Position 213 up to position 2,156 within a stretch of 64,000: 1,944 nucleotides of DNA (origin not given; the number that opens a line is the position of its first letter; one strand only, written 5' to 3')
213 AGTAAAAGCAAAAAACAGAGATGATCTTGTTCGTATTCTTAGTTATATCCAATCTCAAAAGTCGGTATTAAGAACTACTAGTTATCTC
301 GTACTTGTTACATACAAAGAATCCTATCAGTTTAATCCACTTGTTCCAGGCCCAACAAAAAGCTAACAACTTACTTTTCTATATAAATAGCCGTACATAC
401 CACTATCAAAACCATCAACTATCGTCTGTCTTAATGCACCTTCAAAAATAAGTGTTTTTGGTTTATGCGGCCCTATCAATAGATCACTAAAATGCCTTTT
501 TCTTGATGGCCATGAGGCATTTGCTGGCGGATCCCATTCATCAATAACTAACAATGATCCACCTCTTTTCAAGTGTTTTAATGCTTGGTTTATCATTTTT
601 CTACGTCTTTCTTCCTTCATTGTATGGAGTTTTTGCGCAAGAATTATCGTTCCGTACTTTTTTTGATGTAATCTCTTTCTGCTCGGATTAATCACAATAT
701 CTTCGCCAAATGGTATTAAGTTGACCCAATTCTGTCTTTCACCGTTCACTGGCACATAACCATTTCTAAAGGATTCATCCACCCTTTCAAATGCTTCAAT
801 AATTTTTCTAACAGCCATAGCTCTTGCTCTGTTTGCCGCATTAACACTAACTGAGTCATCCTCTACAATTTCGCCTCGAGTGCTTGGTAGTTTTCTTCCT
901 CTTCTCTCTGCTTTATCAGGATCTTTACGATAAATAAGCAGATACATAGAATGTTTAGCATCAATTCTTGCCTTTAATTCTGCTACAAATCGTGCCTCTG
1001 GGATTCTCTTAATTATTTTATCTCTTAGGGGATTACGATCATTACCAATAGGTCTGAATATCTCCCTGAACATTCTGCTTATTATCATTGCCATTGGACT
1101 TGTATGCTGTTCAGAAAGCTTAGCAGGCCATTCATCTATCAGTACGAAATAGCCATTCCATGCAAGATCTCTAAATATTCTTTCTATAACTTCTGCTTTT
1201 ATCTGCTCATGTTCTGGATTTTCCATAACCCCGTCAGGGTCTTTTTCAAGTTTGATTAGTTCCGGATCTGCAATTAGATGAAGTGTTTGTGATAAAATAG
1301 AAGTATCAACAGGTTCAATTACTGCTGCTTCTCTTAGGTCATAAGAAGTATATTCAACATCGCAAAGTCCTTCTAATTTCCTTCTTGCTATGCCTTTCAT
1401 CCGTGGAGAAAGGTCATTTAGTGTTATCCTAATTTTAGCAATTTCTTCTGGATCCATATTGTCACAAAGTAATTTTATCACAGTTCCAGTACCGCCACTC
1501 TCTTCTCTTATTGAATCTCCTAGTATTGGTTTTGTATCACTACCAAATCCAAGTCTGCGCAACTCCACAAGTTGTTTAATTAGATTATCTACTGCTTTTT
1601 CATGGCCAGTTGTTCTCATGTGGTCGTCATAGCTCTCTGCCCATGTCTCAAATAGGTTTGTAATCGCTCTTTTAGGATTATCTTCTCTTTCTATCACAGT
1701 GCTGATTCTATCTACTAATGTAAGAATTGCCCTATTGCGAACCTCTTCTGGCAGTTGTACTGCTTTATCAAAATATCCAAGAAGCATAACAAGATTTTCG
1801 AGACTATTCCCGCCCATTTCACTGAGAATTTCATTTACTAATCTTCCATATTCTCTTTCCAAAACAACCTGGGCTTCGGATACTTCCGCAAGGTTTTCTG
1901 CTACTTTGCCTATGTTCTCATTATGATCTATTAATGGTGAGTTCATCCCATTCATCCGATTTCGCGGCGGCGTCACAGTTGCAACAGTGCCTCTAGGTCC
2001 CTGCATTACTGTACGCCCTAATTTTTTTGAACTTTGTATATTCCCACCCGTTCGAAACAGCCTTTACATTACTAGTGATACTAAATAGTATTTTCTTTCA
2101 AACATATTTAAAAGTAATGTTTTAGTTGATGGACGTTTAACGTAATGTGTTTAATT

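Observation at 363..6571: Three paralogous YDxxM..TGH-type methyltransferases, each partnered with Lrp/AsnC regulators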

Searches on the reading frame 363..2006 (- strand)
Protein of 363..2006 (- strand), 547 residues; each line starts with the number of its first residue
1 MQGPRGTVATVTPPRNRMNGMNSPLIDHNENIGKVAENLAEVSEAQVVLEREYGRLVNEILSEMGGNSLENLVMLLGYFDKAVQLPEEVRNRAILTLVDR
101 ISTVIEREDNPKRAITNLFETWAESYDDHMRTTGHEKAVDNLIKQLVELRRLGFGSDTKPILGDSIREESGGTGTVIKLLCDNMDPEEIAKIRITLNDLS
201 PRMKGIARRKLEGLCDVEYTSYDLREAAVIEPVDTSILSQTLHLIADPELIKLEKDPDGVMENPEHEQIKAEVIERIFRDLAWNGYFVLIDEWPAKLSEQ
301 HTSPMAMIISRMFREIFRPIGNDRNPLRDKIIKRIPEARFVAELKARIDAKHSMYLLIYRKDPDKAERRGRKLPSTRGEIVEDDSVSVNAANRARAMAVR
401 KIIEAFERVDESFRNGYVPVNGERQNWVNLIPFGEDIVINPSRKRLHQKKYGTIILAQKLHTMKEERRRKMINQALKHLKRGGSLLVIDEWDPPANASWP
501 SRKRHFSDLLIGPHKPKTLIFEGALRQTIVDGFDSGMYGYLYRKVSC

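Call 3: search_protein_families(library=pfam, proteins=[window:363-2006:-], max_evalue=0.01)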
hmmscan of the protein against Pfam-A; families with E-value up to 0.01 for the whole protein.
window:363-2006:- (547 aa): 2 families
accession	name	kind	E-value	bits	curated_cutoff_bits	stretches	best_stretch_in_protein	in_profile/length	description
PF13649.12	Methyltransf_25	-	9.6e-07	29.9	27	1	172-251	7-83/97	Methyltransferase domain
PF08242.18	Methyltransf_12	-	1.1e-05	26.5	30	0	171-249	5-82/98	Methyltransferase domain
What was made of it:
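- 363..2006 (-): Methyltransferase A (547 aa): about 110 aa of N-terminal helices, a class I SAM methyltransferase core (residues ~112-362, nt 921..1673, signature block nt 1581..1637), and a C-terminal half-domain repeat. Pfam Methyltransf_25 29.9 bits against a cut-off of 27 (call 3).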

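Call 8: search_protein_families(library=ncbifam, proteins=[window:363-2006:-], max_evalue=0.01)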
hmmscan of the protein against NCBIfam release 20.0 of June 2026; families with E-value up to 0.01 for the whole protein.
window:363-2006:- (547 aa): 2 families
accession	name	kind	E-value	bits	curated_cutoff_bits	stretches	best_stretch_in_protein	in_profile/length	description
NF043040.1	corrin_prot_MT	hypoth_equivalog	2.7e-05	23.7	180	1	444-495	104-155/216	corrinoid protein-associated methyltransferase CpaM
NF038261.1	rhodoquin_RquA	equivalog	6.9e-05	22.7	175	1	445-490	111-156/218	rhodoquinone biosynthesis methyltransferase RquA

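Call 20: find_homologous_proteins(query=window:363-2006:-)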
Query window:363-2006:- (547 aa): 30 proteins with E <= 0.001 among 8000 candidates.
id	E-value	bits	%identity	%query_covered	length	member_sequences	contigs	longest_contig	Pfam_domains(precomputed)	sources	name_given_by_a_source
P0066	0.0e+0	1232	100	100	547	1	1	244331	PF13649.13,PF08242.19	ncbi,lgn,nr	ncbi:class I SAM-dependent methyltransferase [Candidatus Micrarchaeota archaeon]|nr:class I SAM-depe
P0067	8.3e-146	505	47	93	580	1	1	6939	PF13847.13,PF13649.13,PF08241.19,PF08242.19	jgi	jgi:SAM-dependent methyltransferase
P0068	1.2e-143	498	47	94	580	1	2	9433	PF13847.13,PF13649.13,PF08241.19,PF08242.19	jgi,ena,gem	-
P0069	7.7e-138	479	46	98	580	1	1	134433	PF13649.13,PF08241.19,PF08242.19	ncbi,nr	ncbi:methyltransferase domain-containing protein [Candidatus Micrarchaeota archaeon]|nr:methyltransf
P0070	4.7e-118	413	43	88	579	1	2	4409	PF13649.13,PF08242.19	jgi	-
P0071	3.6e-114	401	44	81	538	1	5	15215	PF13847.13,PF13489.13,PF13649.13,PF01209.25,PF08241.19,PF08242.19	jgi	jgi:ubiquinone/menaquinone biosynthesis C-methylase UbiE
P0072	1.2e-99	353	42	79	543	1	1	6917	PF13649.13,PF08241.19,PF08242.19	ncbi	-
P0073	1.6e-99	352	42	79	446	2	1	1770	PF07021.19,PF13847.13,PF13489.13,PF13649.13,PF01209.25,PF08241.19,PF08242.19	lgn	-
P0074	4.2e-93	331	43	78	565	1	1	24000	PF13847.13,PF13649.13,PF08241.19,PF08242.19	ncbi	-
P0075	3.0e-90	322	41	78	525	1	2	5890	PF13847.13,PF13649.13,PF08241.19,PF08242.19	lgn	-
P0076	1.2e-89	320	41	82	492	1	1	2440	PF13847.13,PF13489.13,PF13649.13,PF00891.25,PF01209.25,PF08241.19,PF08242.19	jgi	jgi:SAM-dependent methyltransferase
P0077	1.5e-88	316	41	80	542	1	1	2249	PF13847.13,PF13489.13,PF13649.13,PF08242.19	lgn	-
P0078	3.2e-84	302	43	82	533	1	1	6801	PF13649.13,PF08241.19,PF08242.19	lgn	-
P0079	5.3e-84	301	39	78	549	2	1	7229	PF13847.13,PF13489.13,PF13649.13,PF01209.25,PF08241.19,PF08242.19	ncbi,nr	ncbi:class I SAM-dependent methyltransferase [Candidatus Micrarchaeota archaeon]|nr:class I SAM-depe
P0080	7.8e-84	300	39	85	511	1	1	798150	PF13847.13,PF13649.13,PF08241.19,PF08242.19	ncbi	ncbi:MAG: class I SAM-dependent methyltransferase [Candidatus Micrarchaeota archaeon]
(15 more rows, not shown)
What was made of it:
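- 363..2006 (-): 30 homologue clusters (call 20).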

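Call 54: predict_structure(alignment_id=A4)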
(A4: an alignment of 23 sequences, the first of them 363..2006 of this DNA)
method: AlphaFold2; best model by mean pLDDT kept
length: 547 residues; sequences in the alignment: 23
mean_pLDDT: 87.4   pTM: 0.85
mean pLDDT of the five models: 87.4, 85.9, 85.8, 85.1, 84.9
residues with pLDDT >= 90: 336; 70-90: 157; 50-70: 25; < 50: 29
segments of 3 or more residues with pLDDT < 50: 1-28
pLDDT, mean of each block of 10 residues (from residue 1): 34 37 45 67 75 81 87 89 84 89 88 89 93 95 98 91 96 97 97 96 97 96 80 95 90 75 76 95 97 84 87 89 88 95 95 96 90 78 76 96 98 91 84 97 94 97 95 97 98 91 90 91 96 93 91
secondary structure, 60 per line:
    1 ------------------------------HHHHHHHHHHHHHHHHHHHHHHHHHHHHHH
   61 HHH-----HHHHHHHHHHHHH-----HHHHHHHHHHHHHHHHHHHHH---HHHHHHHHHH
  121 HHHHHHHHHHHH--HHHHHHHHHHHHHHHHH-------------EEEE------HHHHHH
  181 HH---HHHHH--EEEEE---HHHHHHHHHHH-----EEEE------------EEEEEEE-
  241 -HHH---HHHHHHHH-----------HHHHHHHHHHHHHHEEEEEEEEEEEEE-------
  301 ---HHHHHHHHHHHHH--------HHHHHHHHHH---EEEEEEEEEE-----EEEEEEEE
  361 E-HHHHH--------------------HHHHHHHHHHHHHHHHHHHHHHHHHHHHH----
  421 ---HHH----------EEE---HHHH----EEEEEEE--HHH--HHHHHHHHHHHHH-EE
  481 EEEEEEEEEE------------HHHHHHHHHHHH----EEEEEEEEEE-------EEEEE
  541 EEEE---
elements in order: H31-63 H69-81 H87-107 H111-132 H135-151 E165-168 H175-182 H186-190 E193-197 H201-211 E217-220 E233-239 H248-255 H267-280 E281-293 H304-316 H325-334 E338-347 E353-361 H363-367 H388-416 E437-439 H443-446 E451-457 H465-477 E479-490 H503-514 E519-528 E536-544
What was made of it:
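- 363..2006 (-): AF2 pLDDT 87, pTM 0.85 (call 54).
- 372..662 (-): Residues ~449-545 of A: an internal duplicate of A's own beta4-beta7 half (residues 230-362). It has no SAM motif I, so it is a vestigial half methyltransferase domain. The secondary-structure order is repeated (call 54).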

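Call 57: fold_search(model_id=the predicted structure, library=pdb)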
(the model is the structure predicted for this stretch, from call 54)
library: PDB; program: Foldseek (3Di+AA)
matches with E <= 10: 1775; with E <= 0.001: 1139
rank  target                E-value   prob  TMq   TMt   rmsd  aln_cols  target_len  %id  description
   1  4krg_A                1.8e-09  1.00  0.29  0.33  17.8       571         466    9  SeMet Haemonchus contortus Phosphoethanolamine N-methyltransferase 1 in complex with phosphoethanolamine and S-adenosy (released 2013-09-25)
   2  7wdq_A                3.6e-09  1.00  0.30  0.46   7.2       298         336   14  DsyB in complex with SAM (released 2022-06-01)
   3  5wp5_B                5.9e-09  1.00  0.23  0.26  21.4       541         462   11  Arabidopsis thaliana phosphoethanolamine N-methyltransferase 2 (AtPMT2) in complex with SAH (released 2017-11-15)
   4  8ys9_B                7.0e-09  1.00  0.29  0.71   5.6       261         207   15  Crystal structure of Phosphatidylethanolamine N-methyltransferase from R. thermophilum complexed with DMPE and SAH (released 2024-10-16)
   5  5wp5_A                7.0e-09  1.00  0.22  0.26  20.9       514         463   11  Arabidopsis thaliana phosphoethanolamine N-methyltransferase 2 (AtPMT2) in complex with SAH (released 2017-11-15)
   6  8ys9_A                8.3e-09  1.00  0.29  0.69   6.3       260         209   17  Crystal structure of Phosphatidylethanolamine N-methyltransferase from R. thermophilum complexed with DMPE and SAH (released 2024-10-16)
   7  5wp4                  1.0e-08  1.00  0.24  0.27  17.0       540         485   12  Arabidopsis thaliana phosphoethanolamine N-methyltransferase 1 (AtPMT1, XIOPTL) in complex with SAH and phosphocholine (released 2017-11-15)
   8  2f8l                  1.3e-08  1.00  0.28  0.44  14.2       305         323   13  Crystal structure of a putative class i s-adenosylmethionine-dependent methyltransferase (lmo1582) from listeria monocyt (released 2006-01-17)
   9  5f8c_A                1.3e-08  1.00  0.25  0.36  17.4       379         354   16  Rv2258c-unbound (released 2016-06-29)
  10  6wlf_B                1.4e-08  1.00  0.30  0.37  16.5       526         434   10  Phosphoethanolamine Methyltransferase from the Pine Wilt Nematode Bursaphelenchus xylophilus (released 2020-06-17)
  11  5f8c_B                1.5e-08  1.00  0.25  0.36  17.3       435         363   14  Rv2258c-unbound (released 2016-06-29)
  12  1wzn_A                1.6e-08  1.00  0.27  0.58   9.5       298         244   12  Crystal Structure of the SAM-dependent methyltransferase from Pyrococcus horikoshii OT3 (released 2006-03-14)
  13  5f8e_C                1.6e-08  1.00  0.25  0.36  16.3       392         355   15  Rv2258c-SAH (released 2016-06-29)
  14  5thy_B                2.0e-08  1.00  0.29  0.40  10.3       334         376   13  Crystal structure of SeMet-Substituted CurJ carbon methyltransferase (released 2016-10-19)
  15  6wlf_A                2.2e-08  1.00  0.28  0.34  16.6       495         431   10  Phosphoethanolamine Methyltransferase from the Pine Wilt Nematode Bursaphelenchus xylophilus (released 2020-06-17)
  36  2iip_C                9.4e-08  1.00  0.28  0.56   6.2       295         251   14  Human Nicotinamide N-methyltransferase (released 2006-10-10)
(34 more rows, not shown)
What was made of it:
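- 363..2006 (-): Foldseek hits are class I methyltransferases (call 57).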

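Call 98: search_protein_families(library=padloc, proteins=[window:363-2006:-], max_evalue=0.001)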
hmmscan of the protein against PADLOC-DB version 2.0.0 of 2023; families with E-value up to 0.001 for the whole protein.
window:363-2006:- (547 aa): 0 families
